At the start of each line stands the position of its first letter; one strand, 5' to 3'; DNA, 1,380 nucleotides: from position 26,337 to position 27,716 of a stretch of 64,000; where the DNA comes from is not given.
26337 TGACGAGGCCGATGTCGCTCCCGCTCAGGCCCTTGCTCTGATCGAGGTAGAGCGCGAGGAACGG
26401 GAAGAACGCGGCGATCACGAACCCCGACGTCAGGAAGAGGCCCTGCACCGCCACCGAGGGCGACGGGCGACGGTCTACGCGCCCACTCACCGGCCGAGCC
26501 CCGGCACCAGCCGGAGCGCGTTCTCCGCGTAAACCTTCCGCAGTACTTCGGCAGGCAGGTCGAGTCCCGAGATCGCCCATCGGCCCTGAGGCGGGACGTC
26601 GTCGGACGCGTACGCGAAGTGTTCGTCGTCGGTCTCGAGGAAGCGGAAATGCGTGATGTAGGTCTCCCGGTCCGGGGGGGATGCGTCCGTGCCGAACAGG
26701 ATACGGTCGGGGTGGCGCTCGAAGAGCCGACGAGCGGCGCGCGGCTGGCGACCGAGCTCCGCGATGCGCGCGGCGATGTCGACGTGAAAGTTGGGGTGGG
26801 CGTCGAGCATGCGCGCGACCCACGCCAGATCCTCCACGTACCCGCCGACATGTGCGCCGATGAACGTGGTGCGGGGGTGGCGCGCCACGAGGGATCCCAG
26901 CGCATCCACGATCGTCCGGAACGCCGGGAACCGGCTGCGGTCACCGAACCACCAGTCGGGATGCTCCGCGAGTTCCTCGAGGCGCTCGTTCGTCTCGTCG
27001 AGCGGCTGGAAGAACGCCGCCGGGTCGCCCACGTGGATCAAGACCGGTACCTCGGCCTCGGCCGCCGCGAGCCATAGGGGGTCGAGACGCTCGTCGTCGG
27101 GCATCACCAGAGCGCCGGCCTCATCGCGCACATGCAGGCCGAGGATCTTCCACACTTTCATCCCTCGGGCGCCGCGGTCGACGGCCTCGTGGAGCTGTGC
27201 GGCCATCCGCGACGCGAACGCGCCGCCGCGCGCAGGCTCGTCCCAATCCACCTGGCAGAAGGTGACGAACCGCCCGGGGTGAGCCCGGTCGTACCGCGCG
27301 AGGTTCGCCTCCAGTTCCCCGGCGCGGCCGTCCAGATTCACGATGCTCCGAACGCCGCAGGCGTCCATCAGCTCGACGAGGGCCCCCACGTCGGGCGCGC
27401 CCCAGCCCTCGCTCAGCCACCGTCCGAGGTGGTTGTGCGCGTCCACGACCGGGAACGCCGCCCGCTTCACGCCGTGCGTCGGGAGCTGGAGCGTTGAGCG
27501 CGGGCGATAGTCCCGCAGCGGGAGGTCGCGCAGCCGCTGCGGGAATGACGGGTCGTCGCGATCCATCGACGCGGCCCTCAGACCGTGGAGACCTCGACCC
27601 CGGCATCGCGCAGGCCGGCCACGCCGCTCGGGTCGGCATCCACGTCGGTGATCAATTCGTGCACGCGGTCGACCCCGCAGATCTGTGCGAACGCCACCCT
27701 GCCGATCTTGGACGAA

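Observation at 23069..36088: DeoR-associated ketose/aminosugar utilisation island, possibly frl-like (Amadori) or aga-like (galactosamine/tagatose-6-P)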

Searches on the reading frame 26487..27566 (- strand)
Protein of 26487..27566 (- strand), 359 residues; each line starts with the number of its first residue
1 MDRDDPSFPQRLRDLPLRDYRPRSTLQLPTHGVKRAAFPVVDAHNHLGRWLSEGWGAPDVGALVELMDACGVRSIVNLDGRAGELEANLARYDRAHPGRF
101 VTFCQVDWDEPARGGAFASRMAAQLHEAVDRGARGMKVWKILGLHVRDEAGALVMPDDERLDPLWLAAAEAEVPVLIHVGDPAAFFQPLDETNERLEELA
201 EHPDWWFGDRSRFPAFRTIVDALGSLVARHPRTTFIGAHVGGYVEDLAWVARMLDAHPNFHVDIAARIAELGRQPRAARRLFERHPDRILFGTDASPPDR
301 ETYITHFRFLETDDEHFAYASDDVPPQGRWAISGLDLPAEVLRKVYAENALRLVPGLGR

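Call 7: search_protein_families(library=pfam, proteins=[window:26487-27566:-])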
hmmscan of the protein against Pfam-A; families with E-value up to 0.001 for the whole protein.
window:26487-27566:- (359 aa): 1 family
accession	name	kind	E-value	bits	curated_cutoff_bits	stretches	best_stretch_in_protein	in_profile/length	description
PF04909.20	Amidohydro_2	-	3.1e-24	86.7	26.4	1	62-354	42-287/289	Amidohydrolase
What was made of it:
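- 26487..27566 (-): Metal-dependent TIM-barrel hydrolase of the Amidohydro_2 family (PF04909). Specificity unknown. Pfam 86.7 bits (call 7).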

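Call 9: search_protein_families(library=ncbifam, proteins=[window:26487-27566:-], max_evalue=0.00001)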
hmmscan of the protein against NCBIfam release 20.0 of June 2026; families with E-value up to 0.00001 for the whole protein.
window:26487-27566:- (359 aa): 0 families

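Call 14: search_solved_structures(query=window:26487-27566:-, max_evalue=0.01)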
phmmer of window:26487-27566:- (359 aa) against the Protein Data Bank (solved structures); distinct sequences matched with E-value up to 0.01: 0.
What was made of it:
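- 26487..27566 (-): No NCBIfam or PDB sequence hit (calls 9, 14).
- Tried and rejected: Sequence search against the PDB gave nothing (call 14).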

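Call 54: find_homologous_proteins(query=window:26487-27566:-, max_evalue=0.00001)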
Query window:26487-27566:- (359 aa): 7917 proteins with E <= 0.00001 among 8000 candidates; the best 120 are listed.
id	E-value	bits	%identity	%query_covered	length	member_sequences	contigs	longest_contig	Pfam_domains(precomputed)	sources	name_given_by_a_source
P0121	3.2e-227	772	94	100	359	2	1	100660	PF04909.21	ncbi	-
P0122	7.7e-207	705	84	100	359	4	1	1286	PF04909.21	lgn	-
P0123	3.6e-191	653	79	98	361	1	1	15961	PF04909.21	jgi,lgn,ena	-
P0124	5.4e-183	627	82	91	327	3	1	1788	PF04909.21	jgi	jgi:predicted TIM-barrel fold metal-dependent hydrolase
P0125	1.7e-179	615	76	98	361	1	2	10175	PF04909.21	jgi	jgi:predicted TIM-barrel fold metal-dependent hydrolase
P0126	4.1e-178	610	77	99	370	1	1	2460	PF04909.21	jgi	jgi:predicted TIM-barrel fold metal-dependent hydrolase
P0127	2.5e-170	585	74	100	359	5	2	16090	PF04909.21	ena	-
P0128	5.0e-167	574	75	95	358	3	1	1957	PF04909.21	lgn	-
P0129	5.5e-164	564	72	97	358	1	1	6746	PF04909.21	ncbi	ncbi:MAG: amidohydrolase family protein [Actinomycetota bacterium]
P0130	2.9e-162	558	71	97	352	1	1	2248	PF04909.21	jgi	-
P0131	2.1e-161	556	71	94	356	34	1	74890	PF04909.21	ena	-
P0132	6.2e-160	551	72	97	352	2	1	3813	PF04909.21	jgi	jgi:predicted TIM-barrel fold metal-dependent hydrolase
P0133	1.1e-159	550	71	94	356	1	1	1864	PF04909.21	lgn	-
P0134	1.4e-159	549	69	97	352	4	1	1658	PF04909.21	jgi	jgi:predicted TIM-barrel fold metal-dependent hydrolase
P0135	4.7e-159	548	69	97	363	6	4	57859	PF04909.21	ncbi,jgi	ncbi:MAG TPA: amidohydrolase family protein [Actinomycetota bacterium]|jgi:predicted TIM-barrel fold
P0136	9.4e-159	547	69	97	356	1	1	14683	PF04909.21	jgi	jgi:predicted TIM-barrel fold metal-dependent hydrolase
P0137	2.5e-158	545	69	99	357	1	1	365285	PF04909.21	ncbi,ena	-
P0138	8.7e-158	544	80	82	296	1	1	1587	PF04909.21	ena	-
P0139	2.2e-157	542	71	97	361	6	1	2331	PF04909.21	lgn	-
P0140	6.7e-157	541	70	94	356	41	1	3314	PF04909.21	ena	-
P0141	9.0e-157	540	69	97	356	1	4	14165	PF04909.21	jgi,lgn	jgi:predicted TIM-barrel fold metal-dependent hydrolase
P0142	1.1e-156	540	68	100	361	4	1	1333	PF04909.21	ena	-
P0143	1.4e-156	540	68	97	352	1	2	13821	PF04909.21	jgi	jgi:predicted TIM-barrel fold metal-dependent hydrolase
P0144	1.1e-155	537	70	94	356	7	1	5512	PF04909.21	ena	-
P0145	1.1e-154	533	67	99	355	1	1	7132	PF04909.21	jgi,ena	-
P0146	2.2e-154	532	68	96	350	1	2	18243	PF04909.21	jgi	jgi:predicted TIM-barrel fold metal-dependent hydrolase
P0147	2.7e-154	532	68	96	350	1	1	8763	PF04909.21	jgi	jgi:predicted TIM-barrel fold metal-dependent hydrolase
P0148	4.2e-154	531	69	97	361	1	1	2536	PF04909.21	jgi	-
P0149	4.4e-154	531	69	97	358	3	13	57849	PF04909.21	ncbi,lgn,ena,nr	ncbi:MAG TPA: amidohydrolase family protein [Actinomycetota bacterium]|nr:amidohydrolase family prot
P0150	5.8e-154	531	66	99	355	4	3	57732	PF04909.21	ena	-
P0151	1.4e-153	530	68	97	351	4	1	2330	PF04909.21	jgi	jgi:predicted TIM-barrel fold metal-dependent hydrolase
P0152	2.7e-153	529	68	96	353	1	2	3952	PF04909.21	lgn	-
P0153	2.8e-153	529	68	97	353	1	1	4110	PF04909.21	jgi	jgi:predicted TIM-barrel fold metal-dependent hydrolase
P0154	5.5e-153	528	66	97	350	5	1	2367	PF04909.21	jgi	jgi:predicted TIM-barrel fold metal-dependent hydrolase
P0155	1.7e-152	526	68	96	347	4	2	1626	PF04909.21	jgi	jgi:predicted TIM-barrel fold metal-dependent hydrolase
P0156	2.1e-152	526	68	97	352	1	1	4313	PF04909.21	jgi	jgi:predicted TIM-barrel fold metal-dependent hydrolase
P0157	6.1e-152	524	66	97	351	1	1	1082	PF04909.21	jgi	jgi:predicted TIM-barrel fold metal-dependent hydrolase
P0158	1.1e-151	523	69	96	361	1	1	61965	PF04909.21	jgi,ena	-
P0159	1.2e-151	523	67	96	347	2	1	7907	PF04909.21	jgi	jgi:predicted TIM-barrel fold metal-dependent hydrolase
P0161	5.3e-151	521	67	100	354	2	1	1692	PF04909.21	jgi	jgi:predicted TIM-barrel fold metal-dependent hydrolase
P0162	1.2e-150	520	65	99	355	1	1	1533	PF04909.21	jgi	jgi:predicted TIM-barrel fold metal-dependent hydrolase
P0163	2.1e-150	519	66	97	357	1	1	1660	PF04909.21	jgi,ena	-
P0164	2.8e-150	519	68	97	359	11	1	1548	PF04909.21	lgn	-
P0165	6.0e-150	518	65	98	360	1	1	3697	PF04909.21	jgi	jgi:predicted TIM-barrel fold metal-dependent hydrolase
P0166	6.0e-150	518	68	96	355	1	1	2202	PF04909.21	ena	-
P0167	6.9e-150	518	67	97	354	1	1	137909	PF04909.21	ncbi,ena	-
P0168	1.2e-149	517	68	92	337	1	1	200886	PF04909.21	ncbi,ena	-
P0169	1.5e-149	516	67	97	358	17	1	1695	PF04909.21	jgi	jgi:predicted TIM-barrel fold metal-dependent hydrolase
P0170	1.7e-149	516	66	96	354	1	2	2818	PF04909.21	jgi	jgi:predicted TIM-barrel fold metal-dependent hydrolase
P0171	1.8e-149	516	67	97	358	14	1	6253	PF04909.21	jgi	jgi:predicted TIM-barrel fold metal-dependent hydrolase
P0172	3.9e-149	515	66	97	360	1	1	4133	PF04909.21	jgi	jgi:predicted TIM-barrel fold metal-dependent hydrolase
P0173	4.0e-149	515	65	99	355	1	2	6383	PF04909.21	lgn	-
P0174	8.3e-149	514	66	96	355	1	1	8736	PF04909.21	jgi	-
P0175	8.5e-149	514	67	97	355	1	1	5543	PF04909.21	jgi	jgi:predicted TIM-barrel fold metal-dependent hydrolase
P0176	1.0e-148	514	65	97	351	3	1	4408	PF04909.21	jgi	jgi:predicted TIM-barrel fold metal-dependent hydrolase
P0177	3.5e-148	512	66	97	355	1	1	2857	PF04909.21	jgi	jgi:predicted TIM-barrel fold metal-dependent hydrolase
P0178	3.8e-148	512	66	97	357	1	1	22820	PF04909.21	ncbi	ncbi:MAG: amidohydrolase family protein [Actinomycetota bacterium]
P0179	4.0e-148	512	66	95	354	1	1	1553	PF04909.21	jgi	jgi:predicted TIM-barrel fold metal-dependent hydrolase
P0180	4.1e-148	512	65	99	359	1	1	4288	PF04909.21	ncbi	-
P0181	9.0e-148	511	66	97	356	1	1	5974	PF04909.21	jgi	jgi:predicted TIM-barrel fold metal-dependent hydrolase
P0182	1.0e-147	510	65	99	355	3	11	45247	PF04909.21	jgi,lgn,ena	jgi:predicted TIM-barrel fold metal-dependent hydrolase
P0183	1.4e-147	510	65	98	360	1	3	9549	PF04909.21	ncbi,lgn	-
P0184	1.7e-147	510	66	97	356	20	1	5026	PF04909.21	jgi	jgi:predicted TIM-barrel fold metal-dependent hydrolase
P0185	1.8e-147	510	66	97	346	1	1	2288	PF04909.21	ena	-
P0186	2.1e-147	509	66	96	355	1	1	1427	PF04909.21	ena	-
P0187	4.1e-147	508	66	96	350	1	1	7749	PF04909.21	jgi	jgi:predicted TIM-barrel fold metal-dependent hydrolase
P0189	5.8e-147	508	65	97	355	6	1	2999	PF04909.21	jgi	-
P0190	1.0e-146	507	65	98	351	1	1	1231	PF04909.21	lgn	-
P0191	1.0e-146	507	64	98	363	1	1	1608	PF04909.21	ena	-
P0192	1.7e-146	506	65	98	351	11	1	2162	PF04909.21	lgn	-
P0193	2.6e-146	506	67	97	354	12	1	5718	PF04909.21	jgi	jgi:predicted TIM-barrel fold metal-dependent hydrolase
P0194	2.8e-146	506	65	97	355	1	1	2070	PF04909.21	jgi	jgi:predicted TIM-barrel fold metal-dependent hydrolase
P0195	2.9e-146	506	65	99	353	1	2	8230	PF04909.21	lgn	-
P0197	3.1e-146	506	65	99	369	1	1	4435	PF04909.21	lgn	-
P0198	4.1e-146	505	67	97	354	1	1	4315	PF04909.21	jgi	jgi:predicted TIM-barrel fold metal-dependent hydrolase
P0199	4.4e-146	505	67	97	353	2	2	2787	PF04909.21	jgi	jgi:predicted TIM-barrel fold metal-dependent hydrolase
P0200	1.6e-145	503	67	96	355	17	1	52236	PF04909.21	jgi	jgi:predicted TIM-barrel fold metal-dependent hydrolase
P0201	1.9e-145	503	66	97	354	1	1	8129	PF04909.21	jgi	jgi:predicted TIM-barrel fold metal-dependent hydrolase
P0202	1.9e-145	503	67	97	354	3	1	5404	PF04909.21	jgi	jgi:predicted TIM-barrel fold metal-dependent hydrolase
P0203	2.1e-145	503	66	97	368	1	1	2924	PF04909.21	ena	-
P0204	2.2e-145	503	65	97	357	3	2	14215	PF04909.21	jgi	jgi:predicted TIM-barrel fold metal-dependent hydrolase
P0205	2.5e-145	503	65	97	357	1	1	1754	PF04909.21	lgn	-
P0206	5.2e-145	502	65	98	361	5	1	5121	PF04909.21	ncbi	-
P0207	5.6e-145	501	64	97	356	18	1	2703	PF04909.21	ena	-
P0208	1.3e-144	500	65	96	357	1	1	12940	PF04909.21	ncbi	ncbi:MAG TPA: amidohydrolase family protein [Actinomycetota bacterium]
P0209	2.9e-144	499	64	99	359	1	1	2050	PF04909.21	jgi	jgi:predicted TIM-barrel fold metal-dependent hydrolase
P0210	3.6e-144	499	65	97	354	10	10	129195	PF04909.21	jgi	jgi:predicted TIM-barrel fold metal-dependent hydrolase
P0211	5.0e-144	498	63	96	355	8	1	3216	PF04909.21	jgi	jgi:hypothetical protein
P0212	5.1e-144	498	65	97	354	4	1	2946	PF04909.21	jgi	jgi:predicted TIM-barrel fold metal-dependent hydrolase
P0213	5.3e-144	498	63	98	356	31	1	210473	PF04909.21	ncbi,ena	-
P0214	9.3e-144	497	65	97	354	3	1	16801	PF04909.21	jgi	jgi:predicted TIM-barrel fold metal-dependent hydrolase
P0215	1.1e-143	497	64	96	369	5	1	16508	PF04909.21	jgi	jgi:predicted TIM-barrel fold metal-dependent hydrolase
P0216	1.2e-143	497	64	96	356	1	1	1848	PF04909.21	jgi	jgi:hypothetical protein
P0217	2.1e-143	496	64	95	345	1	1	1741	PF04909.21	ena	-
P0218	3.2e-143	496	66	97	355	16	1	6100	PF04909.21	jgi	jgi:predicted TIM-barrel fold metal-dependent hydrolase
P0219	3.8e-143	495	65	96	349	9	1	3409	PF04909.21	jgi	-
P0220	4.0e-143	495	64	96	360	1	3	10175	PF04909.21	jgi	jgi:predicted TIM-barrel fold metal-dependent hydrolase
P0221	4.8e-143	495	64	96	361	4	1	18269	PF04909.21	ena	-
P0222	4.8e-143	495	66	96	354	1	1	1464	PF04909.21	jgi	jgi:predicted TIM-barrel fold metal-dependent hydrolase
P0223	6.0e-143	495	64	96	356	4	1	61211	PF04909.21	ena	-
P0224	7.3e-143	494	64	96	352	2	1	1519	PF04909.21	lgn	-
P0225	7.9e-143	494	64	96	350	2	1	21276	PF04909.21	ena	-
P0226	1.2e-142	494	65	97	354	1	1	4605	PF04909.21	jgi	jgi:predicted TIM-barrel fold metal-dependent hydrolase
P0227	1.8e-142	493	65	96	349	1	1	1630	PF04909.21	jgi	jgi:predicted TIM-barrel fold metal-dependent hydrolase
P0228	1.9e-142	493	63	97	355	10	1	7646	PF04909.21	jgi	jgi:amidohydrolase family protein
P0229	2.6e-142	493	64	96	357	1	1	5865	PF04909.21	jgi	jgi:predicted TIM-barrel fold metal-dependent hydrolase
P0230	2.9e-142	492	63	98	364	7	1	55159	PF04909.21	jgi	jgi:predicted TIM-barrel fold metal-dependent hydrolase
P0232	5.1e-142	492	65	97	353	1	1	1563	PF04909.21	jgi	jgi:predicted TIM-barrel fold metal-dependent hydrolase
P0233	6.4e-142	491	69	89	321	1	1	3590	PF04909.21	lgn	-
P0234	6.9e-142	491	65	97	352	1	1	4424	PF04909.21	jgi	jgi:predicted TIM-barrel fold metal-dependent hydrolase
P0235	9.0e-142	491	64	97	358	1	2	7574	PF04909.21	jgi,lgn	jgi:hypothetical protein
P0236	1.1e-141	491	62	96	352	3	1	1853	PF04909.21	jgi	jgi:predicted TIM-barrel fold metal-dependent hydrolase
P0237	1.1e-141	491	63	97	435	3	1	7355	PF04909.21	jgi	jgi:predicted TIM-barrel fold metal-dependent hydrolase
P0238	2.5e-141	489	64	97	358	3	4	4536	PF04909.21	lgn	-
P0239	2.5e-141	489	64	97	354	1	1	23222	PF04909.21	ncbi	-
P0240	2.7e-141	489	64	95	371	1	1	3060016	PF04909.21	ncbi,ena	-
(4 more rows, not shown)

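Call 62: predict_structure(alignment_id=A1)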
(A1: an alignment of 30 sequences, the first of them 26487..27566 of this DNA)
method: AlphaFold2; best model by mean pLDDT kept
length: 359 residues; sequences in the alignment: 30
mean_pLDDT: 83.5   pTM: 0.83
mean pLDDT of the five models: 83.5, 83.2, 83.2, 82.2, 81.9
residues with pLDDT >= 90: 206; 70-90: 72; 50-70: 51; < 50: 30
segments of 3 or more residues with pLDDT < 50: 53-56, 184-197
pLDDT, mean of each block of 10 residues (from residue 1): 65 59 55 91 83 55 93 95 91 94 96 96 98 95 89 94 98 92 46 44 59 80 96 93 82 97 87 91 98 87 93 84 53 93 98 89
secondary structure, 60 per line:
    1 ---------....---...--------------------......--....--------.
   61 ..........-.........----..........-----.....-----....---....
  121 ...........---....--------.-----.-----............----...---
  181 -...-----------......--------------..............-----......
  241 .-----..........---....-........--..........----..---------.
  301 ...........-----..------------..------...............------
elements in order: H10-13 E40-45 H48-51 H60-70 E72-80 H85-94 E100-104 H110-113 H117-131 E135-138 H159-170 E175-177 H196-201 H216-229 E235-237 H238-241 H247-256 E260-263 H265-272 H275-284 H300-311 H339-353

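Call 64: fold_search(model_id=the predicted structure, library=pdb)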
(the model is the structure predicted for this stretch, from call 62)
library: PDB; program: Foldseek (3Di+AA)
matches with E <= 10: 1523; with E <= 0.001: 209
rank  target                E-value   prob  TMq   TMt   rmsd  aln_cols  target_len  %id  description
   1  4lak_A                9.6e-11  1.00  0.48  0.51   8.5       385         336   16  Crystal structure of Cordyceps militaris IDCase D323N mutant in apo form (released 2013-10-02)
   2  2dvt_C                1.1e-10  1.00  0.54  0.59   6.8       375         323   18  Crystal Structure of 2,6-Dihydroxybenzoate Decarboxylase from Rhizobium (released 2006-09-19)
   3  2dvu_C                1.2e-10  1.00  0.54  0.60   7.1       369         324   18  Crystal Structure of 2,6-Dihydroxybenzoate Decarboxylase Complexed with 2,6-Dihydroxybenzoate (released 2006-09-19)
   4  2dvt_D                1.5e-10  1.00  0.54  0.60   6.5       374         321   18  Crystal Structure of 2,6-Dihydroxybenzoate Decarboxylase from Rhizobium (released 2006-09-19)
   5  2hbv_A                1.9e-10  1.00  0.50  0.54   7.3       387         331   17  Crystal Structure of alpha-Amino-beta-Carboxymuconate-epsilon-Semialdehyde-Decarboxylase (ACMSD) (released 2006-09-19)
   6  3s4t_C                2.3e-10  1.00  0.54  0.59   6.2       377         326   17  Crystal structure of putative amidohydrolase-2 (EFI-target 500288)from Polaromonas sp. JS666 (released 2011-08-24)
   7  3cjp_A                2.6e-10  1.00  0.51  0.68   6.5       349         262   13  Crystal structure of an uncharacterized amidohydrolase CAC3332 from Clostridium acetobutylicum (released 2008-03-25)
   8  2dvt_A                2.9e-10  1.00  0.53  0.58   6.9       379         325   18  Crystal Structure of 2,6-Dihydroxybenzoate Decarboxylase from Rhizobium (released 2006-09-19)
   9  2hbx_A                3.1e-10  1.00  0.51  0.54   7.4       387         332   16  Crystal Structure of alpha-Amino-beta-Carboxymuconate-epsilon-Semialdehyde-Decarboxylase (ACMSD) (released 2006-09-19)
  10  3s4t_G                3.3e-10  1.00  0.52  0.57   6.5       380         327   16  Crystal structure of putative amidohydrolase-2 (EFI-target 500288)from Polaromonas sp. JS666 (released 2011-08-24)
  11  3s4t_E                4.2e-10  1.00  0.52  0.56   7.0       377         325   16  Crystal structure of putative amidohydrolase-2 (EFI-target 500288)from Polaromonas sp. JS666 (released 2011-08-24)
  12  4ifk_A                4.4e-10  1.00  0.52  0.56   7.0       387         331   16  Arginines 51 and 239* from a Neighboring Subunit are Essential for Catalysis in a Zinc-dependent Decarboxylase (released 2013-09-18)
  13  2f6k_A                4.7e-10  1.00  0.53  0.61   6.8       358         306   14  Crystal Structure of Amidohydrorolase II; Northeast Structural Genomics Target LpR24 (released 2006-01-10)
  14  7bp1_A                5.3e-10  1.00  0.53  0.57   7.0       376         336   16  Crystal structure of 2, 3-dihydroxybenzoic acid decarboxylase from Fusarium oxysporum in complex with Catechol (released 2020-07-15)
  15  4qs5_C                5.3e-10  1.00  0.52  0.54   7.9       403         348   13  CRYSTAL STRUCTURE of 5-CARBOXYVANILLATE DECARBOXYLASE LIGW2 FROM NOVOSPHINGOBIUM AROMATICIVORANS DSM 12444 (TARGET EFI (released 2014-08-06)
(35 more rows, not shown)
